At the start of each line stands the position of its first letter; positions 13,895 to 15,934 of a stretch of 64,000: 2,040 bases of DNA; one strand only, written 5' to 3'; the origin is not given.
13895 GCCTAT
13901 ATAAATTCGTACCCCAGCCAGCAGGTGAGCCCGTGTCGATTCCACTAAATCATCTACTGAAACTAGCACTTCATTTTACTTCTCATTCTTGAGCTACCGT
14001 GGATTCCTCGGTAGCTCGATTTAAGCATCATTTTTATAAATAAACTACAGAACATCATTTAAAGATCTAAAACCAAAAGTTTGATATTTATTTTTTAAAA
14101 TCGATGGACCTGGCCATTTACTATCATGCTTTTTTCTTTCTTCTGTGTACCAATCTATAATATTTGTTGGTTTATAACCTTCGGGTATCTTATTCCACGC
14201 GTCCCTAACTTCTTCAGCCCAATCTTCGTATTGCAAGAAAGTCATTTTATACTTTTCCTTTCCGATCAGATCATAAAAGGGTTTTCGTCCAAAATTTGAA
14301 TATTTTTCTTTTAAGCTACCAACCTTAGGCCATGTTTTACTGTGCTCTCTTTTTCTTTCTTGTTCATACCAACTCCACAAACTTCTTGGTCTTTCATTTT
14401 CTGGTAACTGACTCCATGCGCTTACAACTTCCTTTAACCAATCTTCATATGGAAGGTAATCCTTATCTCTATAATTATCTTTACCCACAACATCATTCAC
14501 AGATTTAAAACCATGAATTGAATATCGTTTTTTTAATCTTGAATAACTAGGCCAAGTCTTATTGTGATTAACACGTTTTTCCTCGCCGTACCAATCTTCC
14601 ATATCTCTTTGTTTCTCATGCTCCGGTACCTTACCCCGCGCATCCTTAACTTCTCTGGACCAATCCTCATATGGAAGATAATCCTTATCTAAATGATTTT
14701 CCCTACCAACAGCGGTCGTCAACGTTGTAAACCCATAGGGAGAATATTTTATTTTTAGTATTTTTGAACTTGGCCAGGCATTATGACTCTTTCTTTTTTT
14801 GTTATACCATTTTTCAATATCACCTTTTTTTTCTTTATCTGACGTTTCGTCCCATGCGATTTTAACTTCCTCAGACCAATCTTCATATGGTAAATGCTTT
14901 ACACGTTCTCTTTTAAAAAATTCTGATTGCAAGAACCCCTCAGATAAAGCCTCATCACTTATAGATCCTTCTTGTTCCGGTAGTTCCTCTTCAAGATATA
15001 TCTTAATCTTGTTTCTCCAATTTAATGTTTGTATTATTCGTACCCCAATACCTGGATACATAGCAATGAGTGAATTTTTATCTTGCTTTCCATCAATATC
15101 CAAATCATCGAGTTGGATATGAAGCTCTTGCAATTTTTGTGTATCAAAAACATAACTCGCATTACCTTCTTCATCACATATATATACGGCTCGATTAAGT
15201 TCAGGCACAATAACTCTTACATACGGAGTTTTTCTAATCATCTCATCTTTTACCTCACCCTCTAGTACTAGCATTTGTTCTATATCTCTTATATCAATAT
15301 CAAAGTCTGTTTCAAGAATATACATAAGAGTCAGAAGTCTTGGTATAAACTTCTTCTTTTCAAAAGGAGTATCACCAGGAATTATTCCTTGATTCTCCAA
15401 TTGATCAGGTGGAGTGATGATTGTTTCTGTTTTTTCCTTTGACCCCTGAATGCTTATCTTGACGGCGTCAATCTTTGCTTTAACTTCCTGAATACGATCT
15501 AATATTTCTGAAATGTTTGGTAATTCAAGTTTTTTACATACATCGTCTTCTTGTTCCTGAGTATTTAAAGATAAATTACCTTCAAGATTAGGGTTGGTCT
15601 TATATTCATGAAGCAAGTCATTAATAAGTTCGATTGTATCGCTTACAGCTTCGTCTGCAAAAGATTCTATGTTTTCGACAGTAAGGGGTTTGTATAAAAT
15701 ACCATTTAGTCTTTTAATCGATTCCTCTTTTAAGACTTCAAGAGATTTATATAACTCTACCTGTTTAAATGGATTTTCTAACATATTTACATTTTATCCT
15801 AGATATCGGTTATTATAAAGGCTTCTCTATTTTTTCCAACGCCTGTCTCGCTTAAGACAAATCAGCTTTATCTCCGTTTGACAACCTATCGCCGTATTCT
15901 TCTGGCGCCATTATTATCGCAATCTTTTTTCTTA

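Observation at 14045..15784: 579-aa protein with four tandem Trp-rich ~65-aa repeats of unrecognised type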

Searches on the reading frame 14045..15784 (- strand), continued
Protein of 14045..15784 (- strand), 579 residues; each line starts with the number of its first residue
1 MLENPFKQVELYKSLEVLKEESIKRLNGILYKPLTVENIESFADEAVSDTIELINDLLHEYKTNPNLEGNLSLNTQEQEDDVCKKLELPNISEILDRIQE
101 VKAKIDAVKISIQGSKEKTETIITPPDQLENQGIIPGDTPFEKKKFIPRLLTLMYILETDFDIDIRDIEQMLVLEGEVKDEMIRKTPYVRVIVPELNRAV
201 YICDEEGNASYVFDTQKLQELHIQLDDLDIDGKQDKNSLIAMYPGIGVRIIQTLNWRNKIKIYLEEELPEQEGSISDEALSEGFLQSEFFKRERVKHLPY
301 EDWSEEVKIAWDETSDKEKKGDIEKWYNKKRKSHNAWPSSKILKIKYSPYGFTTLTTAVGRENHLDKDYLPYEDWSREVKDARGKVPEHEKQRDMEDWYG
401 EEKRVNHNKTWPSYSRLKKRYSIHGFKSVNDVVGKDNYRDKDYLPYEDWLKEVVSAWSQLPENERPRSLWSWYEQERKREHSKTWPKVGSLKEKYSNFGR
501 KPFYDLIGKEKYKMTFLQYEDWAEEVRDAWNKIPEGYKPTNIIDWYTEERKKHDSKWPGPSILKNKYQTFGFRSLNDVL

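Call 67: search_protein_families(library=phrogs, proteins=[P0040, P0052, P0072, P0082, P0057, P0024, P0028], max_evalue=0.01)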
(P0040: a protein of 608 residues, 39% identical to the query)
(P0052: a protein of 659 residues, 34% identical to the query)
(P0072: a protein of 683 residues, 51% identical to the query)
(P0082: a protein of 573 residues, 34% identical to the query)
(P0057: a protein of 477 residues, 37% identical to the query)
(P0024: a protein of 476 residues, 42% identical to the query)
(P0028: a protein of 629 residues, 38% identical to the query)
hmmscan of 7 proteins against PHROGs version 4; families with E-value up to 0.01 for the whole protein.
P0040 (608 aa): 0 families

P0052 (659 aa): 1 family
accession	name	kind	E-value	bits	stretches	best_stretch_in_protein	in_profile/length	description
phrog_34102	-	unknown function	0.0016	19.7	0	412-444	37-69/122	-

P0072 (683 aa): 2 families
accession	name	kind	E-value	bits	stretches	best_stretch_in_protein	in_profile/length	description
phrog_391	-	DNA, RNA and nucleotide metabolism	1.2e-05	26.1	0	304-334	29-59/298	replication initiation O-like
phrog_15183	-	unknown function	0.00068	21.1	0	509-542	65-96/102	-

P0082 (573 aa): 1 family
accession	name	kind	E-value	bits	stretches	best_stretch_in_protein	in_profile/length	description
phrog_37594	-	unknown function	0.0027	18.8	0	208-261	61-114/140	-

P0057 (477 aa): 0 families

P0024 (476 aa): 1 family
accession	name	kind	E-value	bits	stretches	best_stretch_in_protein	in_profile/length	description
phrog_6245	-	unknown function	0.0026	18.7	0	283-319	37-73/149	-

P0028 (629 aa): 1 family
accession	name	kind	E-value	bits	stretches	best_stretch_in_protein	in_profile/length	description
phrog_38549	-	unknown function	0.0018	19.4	0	390-406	16-32/53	-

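Call 78: search_dna_similar(query=window:14045-15784:-, collection=phages, mode=protein, max_evalue=0.001, max_rows=15)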
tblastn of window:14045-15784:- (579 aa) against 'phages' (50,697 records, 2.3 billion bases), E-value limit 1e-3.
No match.

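Call 79: search_protein_families(library=pfam, proteins=[P0003, P0004, P0006, P0013, P0015], max_evalue=10)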
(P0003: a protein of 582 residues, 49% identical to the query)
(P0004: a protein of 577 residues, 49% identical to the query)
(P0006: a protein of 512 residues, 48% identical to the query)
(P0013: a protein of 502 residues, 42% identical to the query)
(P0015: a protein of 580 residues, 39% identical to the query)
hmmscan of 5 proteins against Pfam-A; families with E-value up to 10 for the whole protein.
P0003 (582 aa): 1 family
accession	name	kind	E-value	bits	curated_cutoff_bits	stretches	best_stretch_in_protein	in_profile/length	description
PF06463.18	Mob_synth_C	-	2.6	8.5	37.4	0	284-331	6-53/128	Molybdenum Cofactor Synthesis C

P0004 (577 aa): 4 families
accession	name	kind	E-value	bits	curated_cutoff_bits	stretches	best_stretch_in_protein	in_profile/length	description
PF02961.22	SAM_BAF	-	0.041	14.8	25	1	346-402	29-86/88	Barrier to autointegration factor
PF24737.1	DUF7688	-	0.041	14.2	27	1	360-381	25-45/71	Domain of unknown function (DUF7688)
PF18107.7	HTH_ABP1_N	-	0.12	12.5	22.5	1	525-570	15-56/61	Fission yeast centromere protein N-terminal domain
PF18824.6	LPD11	-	0.32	11.5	27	1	303-326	35-58/69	Large polyvalent protein-associated domain 11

P0006 (512 aa): 1 family
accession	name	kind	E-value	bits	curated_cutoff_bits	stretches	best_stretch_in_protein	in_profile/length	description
PF03810.25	IBN_N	-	1.3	9.5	21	1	354-392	17-60/73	Importin-beta N-terminal domain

P0013 (502 aa): 3 families
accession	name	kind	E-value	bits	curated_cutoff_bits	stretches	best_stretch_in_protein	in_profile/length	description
PF24659.1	DUF7648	-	0.0013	19.4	27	1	275-314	6-45/63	Domain of unknown function (DUF7648)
PF09452.15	Mvb12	-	0.057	14.3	25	1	279-322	33-75/90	ESCRT-I subunit Mvb12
PF03233.18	Cauli_AT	-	7.3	6.9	24.8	1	68-122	91-144/163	Aphid transmission protein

P0015 (580 aa): 1 family
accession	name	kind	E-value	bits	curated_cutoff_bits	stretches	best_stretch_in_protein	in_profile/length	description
PF24645.1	DUF7639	-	0.014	15.8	27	1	311-326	24-39/92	Domain of unknown function (DUF7639)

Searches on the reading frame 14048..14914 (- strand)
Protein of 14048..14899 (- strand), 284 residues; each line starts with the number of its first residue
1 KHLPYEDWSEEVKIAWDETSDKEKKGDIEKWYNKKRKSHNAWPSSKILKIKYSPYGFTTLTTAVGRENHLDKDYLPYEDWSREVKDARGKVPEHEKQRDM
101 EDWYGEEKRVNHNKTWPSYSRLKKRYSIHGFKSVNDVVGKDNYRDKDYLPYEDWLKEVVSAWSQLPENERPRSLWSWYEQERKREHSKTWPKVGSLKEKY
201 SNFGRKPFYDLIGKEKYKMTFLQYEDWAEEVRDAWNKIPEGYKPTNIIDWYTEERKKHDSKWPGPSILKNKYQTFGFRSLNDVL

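Call 43: predict_structure(alignment_id=A4)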
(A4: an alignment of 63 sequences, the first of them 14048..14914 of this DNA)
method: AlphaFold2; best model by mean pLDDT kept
length: 289 residues; sequences in the alignment: 63
mean_pLDDT: 91.0   pTM: 0.51
mean pLDDT of the five models: 91.0, 90.9, 90.0, 89.7, 89.3
residues with pLDDT >= 90: 224; 70-90: 46; 50-70: 18; < 50: 1
segments of 3 or more residues with pLDDT < 50: none
pLDDT, mean of each block of 10 residues (from residue 1): 84 96 94 96 96 95 89 69 96 94 91 96 93 91 76 90 95 90 96 93 89 80 77 98 97 97 90 95 96
secondary structure, 60 per line:
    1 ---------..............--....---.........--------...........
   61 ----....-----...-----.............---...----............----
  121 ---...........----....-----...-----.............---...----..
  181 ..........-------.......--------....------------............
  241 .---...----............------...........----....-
elements in order: H10-23 H26-29 H33-41 H50-60 H65-68 H82-94 H105-116 H124-134 H139-142 H156-168 H179-190 H198-204 H213-216 H229-241 H252-263 H270-280 H285-288

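Call 79: search_protein_families(library=pfam, proteins=[window:14048-14899:-], max_evalue=10)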
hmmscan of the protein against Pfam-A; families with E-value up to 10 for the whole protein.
window:14048-14899:- (284 aa): 2 families
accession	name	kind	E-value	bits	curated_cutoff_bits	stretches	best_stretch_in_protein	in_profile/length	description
PF20146.4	NRF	-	0.068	14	27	1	216-248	7-39/121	Nose resistant-to-fluoxetine protein, N-terminal domain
PF13045.11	DUF3905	-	0.34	11.5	27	1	208-256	33-81/84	Protein of unknown function (DUF3905)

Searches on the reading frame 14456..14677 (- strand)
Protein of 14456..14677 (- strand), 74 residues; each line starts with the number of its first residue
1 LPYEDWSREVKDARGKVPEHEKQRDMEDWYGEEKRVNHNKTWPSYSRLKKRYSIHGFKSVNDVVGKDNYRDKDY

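Call 79: search_protein_families(library=pfam, proteins=[window:14456-14677:-], max_evalue=10)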
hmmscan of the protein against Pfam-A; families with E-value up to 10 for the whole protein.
seq(74 aa): 2 families
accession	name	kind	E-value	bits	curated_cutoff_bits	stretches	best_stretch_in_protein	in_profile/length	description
PF07404.17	TEBP_beta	-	0.018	15.2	26.6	1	26-62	68-104/140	Telomere-binding protein beta subunit (TEBP beta)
PF10488.14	PP1c_bdg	-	0.063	13.4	26.1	1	11-72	57-117/230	Phosphatase-1 catalytic subunit binding region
